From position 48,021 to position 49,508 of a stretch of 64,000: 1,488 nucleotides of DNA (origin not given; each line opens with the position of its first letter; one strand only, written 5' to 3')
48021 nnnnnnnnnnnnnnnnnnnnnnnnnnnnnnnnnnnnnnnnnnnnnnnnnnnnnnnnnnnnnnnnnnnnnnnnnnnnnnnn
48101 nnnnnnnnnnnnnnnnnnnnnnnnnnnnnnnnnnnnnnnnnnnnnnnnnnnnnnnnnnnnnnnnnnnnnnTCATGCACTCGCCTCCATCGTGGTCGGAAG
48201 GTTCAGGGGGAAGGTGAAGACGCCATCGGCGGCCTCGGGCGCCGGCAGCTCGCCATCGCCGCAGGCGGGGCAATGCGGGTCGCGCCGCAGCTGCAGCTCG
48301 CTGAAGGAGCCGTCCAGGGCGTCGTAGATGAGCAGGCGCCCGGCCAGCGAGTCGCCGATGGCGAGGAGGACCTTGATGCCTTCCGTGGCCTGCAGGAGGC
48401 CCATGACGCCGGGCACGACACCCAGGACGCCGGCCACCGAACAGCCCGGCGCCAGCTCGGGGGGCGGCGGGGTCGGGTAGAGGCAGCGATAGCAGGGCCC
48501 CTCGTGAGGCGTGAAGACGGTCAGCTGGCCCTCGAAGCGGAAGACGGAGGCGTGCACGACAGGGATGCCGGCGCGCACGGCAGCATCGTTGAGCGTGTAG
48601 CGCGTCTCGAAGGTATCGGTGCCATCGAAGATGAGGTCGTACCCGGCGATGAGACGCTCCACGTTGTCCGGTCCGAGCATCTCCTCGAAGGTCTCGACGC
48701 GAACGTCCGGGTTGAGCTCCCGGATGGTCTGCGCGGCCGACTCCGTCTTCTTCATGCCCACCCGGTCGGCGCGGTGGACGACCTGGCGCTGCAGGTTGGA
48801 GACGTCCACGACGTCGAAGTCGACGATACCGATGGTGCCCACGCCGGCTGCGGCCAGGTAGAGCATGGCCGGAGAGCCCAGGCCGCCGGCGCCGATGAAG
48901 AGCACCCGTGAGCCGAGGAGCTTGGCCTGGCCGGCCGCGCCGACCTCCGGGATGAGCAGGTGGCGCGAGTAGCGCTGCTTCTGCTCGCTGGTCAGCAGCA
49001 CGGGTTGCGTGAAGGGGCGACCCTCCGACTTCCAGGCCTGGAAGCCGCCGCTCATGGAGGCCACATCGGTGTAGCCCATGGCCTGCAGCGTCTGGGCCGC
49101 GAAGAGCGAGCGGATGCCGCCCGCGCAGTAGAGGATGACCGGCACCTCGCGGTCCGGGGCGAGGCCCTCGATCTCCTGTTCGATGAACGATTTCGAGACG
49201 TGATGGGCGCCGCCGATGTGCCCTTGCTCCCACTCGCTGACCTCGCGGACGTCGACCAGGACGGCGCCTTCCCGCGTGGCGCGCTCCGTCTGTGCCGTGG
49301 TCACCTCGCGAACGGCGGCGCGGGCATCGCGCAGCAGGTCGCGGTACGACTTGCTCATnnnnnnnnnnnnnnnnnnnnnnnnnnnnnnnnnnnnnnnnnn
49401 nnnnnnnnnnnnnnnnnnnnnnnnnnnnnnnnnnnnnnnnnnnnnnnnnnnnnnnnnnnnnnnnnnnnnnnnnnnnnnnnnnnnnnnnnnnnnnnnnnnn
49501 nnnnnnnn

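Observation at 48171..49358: MoeZ-like E1 enzyme with inverted domain order (rhodanese first, ThiF/E1 domain last)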

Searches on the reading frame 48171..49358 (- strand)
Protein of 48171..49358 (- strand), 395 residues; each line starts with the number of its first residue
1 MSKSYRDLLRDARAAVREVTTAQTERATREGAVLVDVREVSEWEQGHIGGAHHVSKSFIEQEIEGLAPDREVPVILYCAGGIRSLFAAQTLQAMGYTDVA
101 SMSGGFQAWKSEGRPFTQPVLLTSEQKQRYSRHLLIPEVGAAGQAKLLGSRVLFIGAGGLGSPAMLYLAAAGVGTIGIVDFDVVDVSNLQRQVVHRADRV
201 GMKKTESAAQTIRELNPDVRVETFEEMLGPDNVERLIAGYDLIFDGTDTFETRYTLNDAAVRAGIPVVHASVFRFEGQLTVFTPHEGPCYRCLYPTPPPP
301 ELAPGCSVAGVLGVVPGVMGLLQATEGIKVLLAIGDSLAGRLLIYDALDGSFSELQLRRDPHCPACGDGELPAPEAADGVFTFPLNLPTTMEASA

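Call 3: search_protein_families(library=pfam, proteins=[window:48171-49358:-], max_evalue=0.001)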
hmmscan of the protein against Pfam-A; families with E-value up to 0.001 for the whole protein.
window:48171-49358:- (395 aa): 2 families
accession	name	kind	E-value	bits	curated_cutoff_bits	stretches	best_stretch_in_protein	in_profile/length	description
PF00899.27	ThiF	-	1.9e-84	283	28.1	1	130-365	1-238/238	ThiF family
PF00581.25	Rhodanese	-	1.6e-20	73.9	22.2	1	29-111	10-101/102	Rhodanese-like domain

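Call 4: search_protein_families(library=ncbifam, proteins=[window:48171-49358:-], max_evalue=0.001)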
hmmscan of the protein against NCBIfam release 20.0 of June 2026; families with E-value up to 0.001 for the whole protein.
window:48171-49358:- (395 aa): 34 families (the best 25 are shown)
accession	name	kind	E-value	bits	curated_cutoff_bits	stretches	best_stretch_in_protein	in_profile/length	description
NF006444.0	PRK08762.1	equivalog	2.7e-164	546.4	449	1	6-370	4-371/387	molybdopterin-synthase adenylyltransferase MoeB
NF005902.0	PRK07878.1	equivalog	5.3e-109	364.7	647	2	121-366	14-263/392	adenylyltransferase/sulfurtransferase MoeZ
NF005646.0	PRK07411.1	equivalog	1.3e-105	353.8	633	2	118-365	7-254/390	molybdopterin-synthase adenylyltransferase MoeB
NF047750.1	SAMPActivE1UbaA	equivalog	8.4e-100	333.5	450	1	122-371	5-253/270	SAMP-activating enzyme E1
NF004281.0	PRK05690.1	subfamily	3.7e-89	298.3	266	1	122-367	5-249/250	molybdopterin-synthase adenylyltransferase MoeB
NF004111.0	PRK05600.1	equivalog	4.9e-76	256.3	437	1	120-364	12-259/371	ThiF family adenylyltransferase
TIGR02356.1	adenyl_thiF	equivalog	1.8e-74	249.5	275.25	1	129-331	1-203/203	thiazole biosynthesis adenylyltransferase ThiF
TIGR02355.1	moeB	equivalog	7.4e-66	222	376.55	1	128-366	3-240/240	molybdopterin-synthase adenylyltransferase MoeB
NF006204.0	PRK08328.1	equivalog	3.6e-46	157.6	339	1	122-353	2-227/231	hypothetical protein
NF009123.0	PRK12475.1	subfamily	1.2e-41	143.1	510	1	127-368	2-245/338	MoeB/ThiF family adenylyltransferase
NF006395.0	PRK08644.1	equivalog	7e-29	101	159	1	134-271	15-153/215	sulfur carrier protein ThiS adenylyltransferase ThiF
NF006077.0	PRK08223.1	equivalog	1.3e-26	93.3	266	1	139-285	18-166/296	hypothetical protein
TIGR02354.1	thiF_fam2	equivalog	6.9e-23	81.6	152.2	1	146-259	18-130/200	thiamine biosynthesis protein ThiF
NF011696.0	PRK15116.1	equivalog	1.3e-19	70.9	304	1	147-270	28-152/268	tRNA cyclic N6-threonylcarbamoyladenosine(37) synthase TcdA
NF011424.0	PRK14851.1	subfamily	4.7e-18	64.5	1170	1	140-285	34-181/679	hypothetical protein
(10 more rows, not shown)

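Call 5: find_homologous_proteins(query=window:48171-49358:-, max_evalue=1e-10)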
Query window:48171-49358:- (395 aa): 8000 proteins with E <= 1e-10 among 8000 candidates; the best 120 are listed.
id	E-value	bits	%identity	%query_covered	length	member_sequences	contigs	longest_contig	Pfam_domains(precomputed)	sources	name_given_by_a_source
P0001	1.1e-261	885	100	100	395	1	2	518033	PF00899.28,PF00581.26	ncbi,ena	-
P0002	1.9e-259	878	99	100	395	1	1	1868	PF00899.28,PF00581.26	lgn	-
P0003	9.0e-237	803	90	100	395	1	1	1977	PF00899.28,PF00581.26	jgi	jgi:molybdopterin/thiamine biosynthesis adenylyltransferase/rhodanese-related sulfurtransferase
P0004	1.8e-235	799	88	100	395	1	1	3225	PF00899.28,PF00581.26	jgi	jgi:sulfur-carrier protein adenylyltransferase/sulfurtransferase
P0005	4.7e-233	791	88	100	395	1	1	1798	PF00899.28,PF00581.26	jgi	jgi:molybdopterin/thiamine biosynthesis adenylyltransferase/rhodanese-related sulfurtransferase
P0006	8.1e-233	790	88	100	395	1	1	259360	PF00899.28,PF00581.26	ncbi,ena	-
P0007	2.3e-231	785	90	100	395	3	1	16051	PF00899.28,PF00581.26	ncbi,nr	ncbi:MAG TPA: molybdopterin-synthase adenylyltransferase MoeB [Candidatus Deferrimicrobium sp.]|nr:m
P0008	2.2e-229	779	89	100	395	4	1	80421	PF00899.28,PF00581.26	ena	-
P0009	1.3e-228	776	87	100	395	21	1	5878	PF00899.28,PF00581.26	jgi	jgi:sulfur-carrier protein adenylyltransferase/sulfurtransferase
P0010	5.4e-227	771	88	100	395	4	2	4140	PF00899.28,PF00581.26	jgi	jgi:sulfur-carrier protein adenylyltransferase/sulfurtransferase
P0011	7.0e-226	767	86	100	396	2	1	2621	PF00899.28,PF00581.26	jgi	jgi:molybdopterin/thiamine biosynthesis adenylyltransferase/rhodanese-related sulfurtransferase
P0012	4.4e-222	755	84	100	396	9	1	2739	PF00899.28,PF00581.26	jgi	jgi:molybdopterin/thiamine biosynthesis adenylyltransferase/rhodanese-related sulfurtransferase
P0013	2.9e-220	749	84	100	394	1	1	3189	PF00899.28,PF00581.26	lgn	-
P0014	3.4e-220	749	85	100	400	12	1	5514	PF00899.28,PF00581.26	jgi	jgi:sulfur-carrier protein adenylyltransferase/sulfurtransferase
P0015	7.8e-219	744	83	100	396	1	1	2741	PF00899.28,PF00581.26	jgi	jgi:molybdopterin/thiamine biosynthesis adenylyltransferase/rhodanese-related sulfurtransferase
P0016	4.5e-216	735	84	99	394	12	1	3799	PF00899.28,PF00581.26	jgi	jgi:molybdopterin/thiamine biosynthesis adenylyltransferase/rhodanese-related sulfurtransferase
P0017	2.4e-215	733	83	100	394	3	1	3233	PF00899.28,PF00581.26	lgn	-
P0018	2.0e-213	726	83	97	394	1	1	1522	PF00899.28,PF00581.26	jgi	jgi:molybdopterin/thiamine biosynthesis adenylyltransferase/rhodanese-related sulfurtransferase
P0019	1.0e-212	724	84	97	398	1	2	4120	PF00899.28,PF00581.26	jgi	-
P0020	1.2e-212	724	82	99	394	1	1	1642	PF00899.28,PF00581.26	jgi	jgi:molybdopterin/thiamine biosynthesis adenylyltransferase/rhodanese-related sulfurtransferase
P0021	8.7e-212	721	83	97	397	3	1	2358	PF00899.28,PF00581.26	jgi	jgi:sulfur-carrier protein adenylyltransferase/sulfurtransferase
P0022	3.5e-210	716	82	97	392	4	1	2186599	PF00899.28,PF00581.26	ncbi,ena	-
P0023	4.6e-210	715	81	96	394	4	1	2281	PF00899.28,PF00581.26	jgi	-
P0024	7.1e-210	715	81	99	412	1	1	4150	PF00899.28,PF00581.26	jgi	jgi:molybdopterin/thiamine biosynthesis adenylyltransferase/rhodanese-related sulfurtransferase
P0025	7.5e-209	711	80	97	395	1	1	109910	PF00899.28,PF00581.26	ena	-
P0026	1.5e-208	710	80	100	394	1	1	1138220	PF00899.28,PF00581.26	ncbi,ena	-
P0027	3.5e-208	709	80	99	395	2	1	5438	PF00899.28,PF00581.26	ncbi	ncbi:MAG: molybdopterin-synthase adenylyltransferase MoeB [Chloroflexota bacterium]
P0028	5.2e-208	708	81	97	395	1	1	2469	PF00899.28,PF00581.26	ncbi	-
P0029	6.5e-208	708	79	100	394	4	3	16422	PF00899.28,PF00581.26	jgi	jgi:sulfur-carrier protein adenylyltransferase/sulfurtransferase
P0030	8.6e-208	708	79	100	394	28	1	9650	PF00899.28,PF00581.26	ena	-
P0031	1.0e-207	707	80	97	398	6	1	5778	PF00899.28,PF00581.26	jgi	jgi:molybdopterin/thiamine biosynthesis adenylyltransferase/rhodanese-related sulfurtransferase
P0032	4.2e-207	705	79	99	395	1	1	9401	PF00899.28,PF00581.26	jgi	jgi:molybdopterin/thiamine biosynthesis adenylyltransferase/rhodanese-related sulfurtransferase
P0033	5.0e-207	705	79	100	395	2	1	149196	PF00899.28,PF00581.26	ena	-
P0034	6.1e-207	705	82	96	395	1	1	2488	PF00899.28,PF00581.26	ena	-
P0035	2.3e-206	703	79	100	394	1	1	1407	PF00899.28,PF00581.26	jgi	jgi:molybdopterin/thiamine biosynthesis adenylyltransferase/rhodanese-related sulfurtransferase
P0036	5.6e-206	702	79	99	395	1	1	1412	PF00899.28,PF00581.26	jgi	jgi:molybdopterin/thiamine biosynthesis adenylyltransferase/rhodanese-related sulfurtransferase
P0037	8.3e-206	701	78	100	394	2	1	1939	PF00899.28,PF00581.26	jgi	jgi:molybdopterin/thiamine biosynthesis adenylyltransferase/rhodanese-related sulfurtransferase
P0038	8.7e-206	701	80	96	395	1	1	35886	PF00899.28,PF00581.26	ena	-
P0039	2.1e-205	700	80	96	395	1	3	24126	PF00899.28,PF00581.26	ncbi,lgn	ncbi:MAG: molybdopterin-synthase adenylyltransferase MoeB [Candidatus Limnocylindrales bacterium]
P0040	2.3e-205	700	78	100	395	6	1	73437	PF00899.28,PF00581.26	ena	-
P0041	3.3e-205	699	80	100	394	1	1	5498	PF00899.28,PF00581.26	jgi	jgi:molybdopterin/thiamine biosynthesis adenylyltransferase/rhodanese-related sulfurtransferase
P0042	4.9e-205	699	78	100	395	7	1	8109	PF00899.28,PF00581.26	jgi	jgi:molybdopterin/thiamine biosynthesis adenylyltransferase/rhodanese-related sulfurtransferase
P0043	5.3e-205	699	80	96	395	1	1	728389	PF00899.28,PF00581.26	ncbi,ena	-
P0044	5.4e-205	698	80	97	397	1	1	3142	PF00899.28,PF00581.26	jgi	jgi:molybdopterin/thiamine biosynthesis adenylyltransferase/rhodanese-related sulfurtransferase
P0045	7.5e-205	698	78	100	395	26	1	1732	PF00899.28,PF00581.26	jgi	jgi:molybdopterin/thiamine biosynthesis adenylyltransferase/rhodanese-related sulfurtransferase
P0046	8.2e-205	698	80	97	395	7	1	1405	PF00899.28,PF00581.26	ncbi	-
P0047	1.1e-204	697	78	100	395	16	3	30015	PF00899.28,PF00581.26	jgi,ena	-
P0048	1.4e-204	697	78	99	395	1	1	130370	PF00899.28,PF00581.26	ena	-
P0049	1.5e-204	697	80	96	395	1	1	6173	PF00899.28,PF00581.26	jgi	jgi:molybdopterin/thiamine biosynthesis adenylyltransferase/rhodanese-related sulfurtransferase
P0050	1.5e-204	697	79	99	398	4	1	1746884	PF00899.28,PF00581.26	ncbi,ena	-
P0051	1.5e-204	697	80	99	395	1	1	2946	PF00899.28,PF00581.26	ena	-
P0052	1.5e-204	697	80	96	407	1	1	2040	PF00899.28,PF00581.26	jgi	jgi:molybdopterin/thiamine biosynthesis adenylyltransferase/rhodanese-related sulfurtransferase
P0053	1.9e-204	697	78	96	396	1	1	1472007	PF00899.28,PF00581.26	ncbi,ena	-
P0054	2.7e-204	696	77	100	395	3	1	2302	PF00899.28,PF00581.26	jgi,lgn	jgi:molybdopterin/thiamine biosynthesis adenylyltransferase/rhodanese-related sulfurtransferase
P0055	3.6e-204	696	77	100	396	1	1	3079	PF00899.28,PF00581.26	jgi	jgi:sulfur-carrier protein adenylyltransferase/sulfurtransferase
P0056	4.0e-204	696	80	96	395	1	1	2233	PF00899.28,PF00581.26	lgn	-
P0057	5.2e-204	695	79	99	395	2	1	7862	PF00899.28,PF00581.26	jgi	jgi:molybdopterin/thiamine biosynthesis adenylyltransferase/rhodanese-related sulfurtransferase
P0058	5.8e-204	695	79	100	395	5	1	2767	PF00899.28,PF00581.26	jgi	jgi:molybdopterin/thiamine biosynthesis adenylyltransferase/rhodanese-related sulfurtransferase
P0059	7.6e-204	695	79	97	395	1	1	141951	PF00899.28,PF00581.26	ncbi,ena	-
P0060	7.8e-204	695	80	96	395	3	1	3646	PF00899.28,PF00581.26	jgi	-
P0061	8.3e-204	695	78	100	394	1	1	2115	PF00899.28,PF00581.26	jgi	-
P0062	9.2e-204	694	79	100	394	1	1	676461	PF00899.28,PF00581.26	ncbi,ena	-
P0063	9.6e-204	694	80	96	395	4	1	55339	PF00899.28,PF00581.26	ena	-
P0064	1.0e-203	694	80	96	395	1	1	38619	PF00899.28,PF00581.26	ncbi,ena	-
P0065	1.1e-203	694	80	96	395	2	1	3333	PF00899.28,PF00581.26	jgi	-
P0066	1.1e-203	694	78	100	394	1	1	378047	PF00899.28,PF00581.26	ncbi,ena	-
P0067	1.3e-203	694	79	97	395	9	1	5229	PF00899.28,PF00581.26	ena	-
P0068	1.7e-203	694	80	96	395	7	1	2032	PF00899.28,PF00581.26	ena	-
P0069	2.3e-203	693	79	97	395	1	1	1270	PF00899.28,PF00581.26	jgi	jgi:molybdopterin/thiamine biosynthesis adenylyltransferase/rhodanese-related sulfurtransferase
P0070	2.7e-203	693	77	99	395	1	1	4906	PF00899.28,PF00581.26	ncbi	-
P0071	3.6e-203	693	77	100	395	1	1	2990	PF00899.28,PF00581.26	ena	-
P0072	4.1e-203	692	79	97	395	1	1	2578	PF00899.28,PF00581.26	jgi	jgi:molybdopterin/thiamine biosynthesis adenylyltransferase/rhodanese-related sulfurtransferase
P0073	4.4e-203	692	80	98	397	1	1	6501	PF00899.28,PF00581.26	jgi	jgi:sulfur-carrier protein adenylyltransferase/sulfurtransferase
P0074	7.0e-203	692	79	96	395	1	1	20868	PF00899.28,PF00581.26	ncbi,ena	-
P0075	1.0e-202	691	78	99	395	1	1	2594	PF00899.28,PF00581.26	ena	-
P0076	2.3e-202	690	78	100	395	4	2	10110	PF00899.28,PF00581.26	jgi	jgi:molybdopterin/thiamine biosynthesis adenylyltransferase/rhodanese-related sulfurtransferase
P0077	3.1e-202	689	79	97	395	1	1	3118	PF00899.28,PF00581.26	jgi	jgi:molybdopterin/thiamine biosynthesis adenylyltransferase/rhodanese-related sulfurtransferase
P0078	3.2e-202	689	79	97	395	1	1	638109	PF00899.28,PF00581.26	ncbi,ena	-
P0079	3.2e-202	689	80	97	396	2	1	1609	PF00899.28,PF00581.26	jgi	jgi:molybdopterin/thiamine biosynthesis adenylyltransferase/rhodanese-related sulfurtransferase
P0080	4.9e-202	689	81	97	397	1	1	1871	PF00899.28,PF00581.26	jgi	jgi:molybdopterin/thiamine biosynthesis adenylyltransferase/rhodanese-related sulfurtransferase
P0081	1.0e-201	688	77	100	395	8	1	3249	PF00899.28,PF00581.26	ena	-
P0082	1.1e-201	688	77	100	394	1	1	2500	PF00899.28,PF00581.26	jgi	jgi:molybdopterin/thiamine biosynthesis adenylyltransferase/rhodanese-related sulfurtransferase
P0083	1.1e-201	688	79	97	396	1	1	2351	PF00899.28,PF00581.26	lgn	-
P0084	1.5e-201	687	82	95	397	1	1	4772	PF00899.28,PF00581.26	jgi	jgi:sulfur-carrier protein adenylyltransferase/sulfurtransferase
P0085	1.7e-201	687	79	97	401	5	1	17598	PF00899.28,PF00581.26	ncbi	ncbi:molybdopterin-synthase adenylyltransferase MoeB [soil metagenome]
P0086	3.5e-201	686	77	97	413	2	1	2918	PF00899.28,PF00581.26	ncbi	-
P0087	3.7e-201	686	79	100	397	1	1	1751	PF00899.28,PF00581.26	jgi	jgi:molybdopterin/thiamine biosynthesis adenylyltransferase/rhodanese-related sulfurtransferase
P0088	4.1e-201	686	77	100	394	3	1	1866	PF00899.28,PF00581.26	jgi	-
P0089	4.6e-201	686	78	96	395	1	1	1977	PF00899.28,PF00581.26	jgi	jgi:molybdopterin/thiamine biosynthesis adenylyltransferase/rhodanese-related sulfurtransferase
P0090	3.7e-200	683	76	100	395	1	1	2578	PF00899.28,PF00581.26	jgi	-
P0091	6.1e-200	682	79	97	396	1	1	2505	PF00899.28,PF00581.26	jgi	-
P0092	6.4e-200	682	78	99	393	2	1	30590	PF00899.28,PF00581.26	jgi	jgi:molybdopterin/thiamine biosynthesis adenylyltransferase/rhodanese-related sulfurtransferase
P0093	7.5e-200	682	79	97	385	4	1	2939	PF00899.28,PF00581.26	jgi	-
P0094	1.4e-199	681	79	97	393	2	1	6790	PF00899.28,PF00581.26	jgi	jgi:sulfur-carrier protein adenylyltransferase/sulfurtransferase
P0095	2.3e-199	680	79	97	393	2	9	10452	PF00899.28,PF00581.26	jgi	jgi:sulfur-carrier protein adenylyltransferase/sulfurtransferase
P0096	2.8e-199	680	78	100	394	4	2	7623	PF00899.28,PF00581.26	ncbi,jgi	ncbi:MAG: molybdopterin-synthase adenylyltransferase MoeB [Chloroflexota bacterium]|jgi:molybdopteri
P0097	6.2e-199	679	80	98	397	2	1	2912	PF00899.28,PF00581.26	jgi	jgi:molybdopterin/thiamine biosynthesis adenylyltransferase/rhodanese-related sulfurtransferase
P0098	2.3e-198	677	79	97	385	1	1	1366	PF00899.28,PF00581.26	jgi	jgi:molybdopterin/thiamine biosynthesis adenylyltransferase/rhodanese-related sulfurtransferase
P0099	2.8e-198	676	78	97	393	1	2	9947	PF00899.28,PF00581.26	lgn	-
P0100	3.8e-198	676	81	94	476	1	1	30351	PF02597.27,PF00899.28,PF00581.26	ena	-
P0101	5.5e-198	675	78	97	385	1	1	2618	PF00899.28,PF00581.26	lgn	-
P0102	7.4e-198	675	77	98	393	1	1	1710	PF00899.28,PF00581.26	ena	-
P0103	9.9e-198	675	78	97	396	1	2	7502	PF00899.28,PF00581.26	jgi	jgi:molybdopterin/thiamine biosynthesis adenylyltransferase/rhodanese-related sulfurtransferase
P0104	2.6e-197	673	74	100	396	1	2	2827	PF00899.28,PF00581.26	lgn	-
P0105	3.0e-197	673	76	100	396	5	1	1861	PF00899.28,PF00581.26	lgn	-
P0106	4.2e-197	673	77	99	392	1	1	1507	PF00899.28,PF00581.26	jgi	jgi:sulfur-carrier protein adenylyltransferase/sulfurtransferase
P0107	6.1e-197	672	75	100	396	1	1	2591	PF00899.28,PF00581.26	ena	-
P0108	1.1e-196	671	77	100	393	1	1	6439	PF00899.28,PF00581.26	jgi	jgi:molybdopterin/thiamine biosynthesis adenylyltransferase/rhodanese-related sulfurtransferase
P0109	1.4e-196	671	77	97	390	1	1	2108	PF00899.28,PF00581.26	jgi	-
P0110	1.5e-196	671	77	100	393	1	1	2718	PF00899.28,PF00581.26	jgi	jgi:molybdopterin/thiamine biosynthesis adenylyltransferase/rhodanese-related sulfurtransferase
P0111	3.1e-196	670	81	93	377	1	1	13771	PF00899.28,PF00581.26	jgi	jgi:molybdopterin/thiamine biosynthesis adenylyltransferase/rhodanese-related sulfurtransferase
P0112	3.2e-196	670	77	97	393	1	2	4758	PF00899.28,PF00581.26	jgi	jgi:molybdopterin/thiamine biosynthesis adenylyltransferase/rhodanese-related sulfurtransferase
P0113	3.5e-196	670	74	100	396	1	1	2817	PF00899.28,PF00581.26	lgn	-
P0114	5.7e-196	669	76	100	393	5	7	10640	PF00899.28,PF00581.26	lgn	-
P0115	6.8e-196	669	77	97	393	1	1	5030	PF00899.28,PF00581.26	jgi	jgi:molybdopterin/thiamine biosynthesis adenylyltransferase/rhodanese-related sulfurtransferase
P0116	2.3e-195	667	77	97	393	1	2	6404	PF00899.28,PF00581.26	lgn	-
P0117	3.4e-195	666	77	97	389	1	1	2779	PF00899.28,PF00581.26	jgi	jgi:sulfur-carrier protein adenylyltransferase/sulfurtransferase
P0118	3.7e-195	666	77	97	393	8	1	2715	PF00899.28,PF00581.26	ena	-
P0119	7.5e-195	665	77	97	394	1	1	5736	PF00899.28,PF00581.26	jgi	jgi:molybdopterin/thiamine biosynthesis adenylyltransferase/rhodanese-related sulfurtransferase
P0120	2.2e-194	664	74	100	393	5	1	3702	PF00899.28,PF00581.26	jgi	-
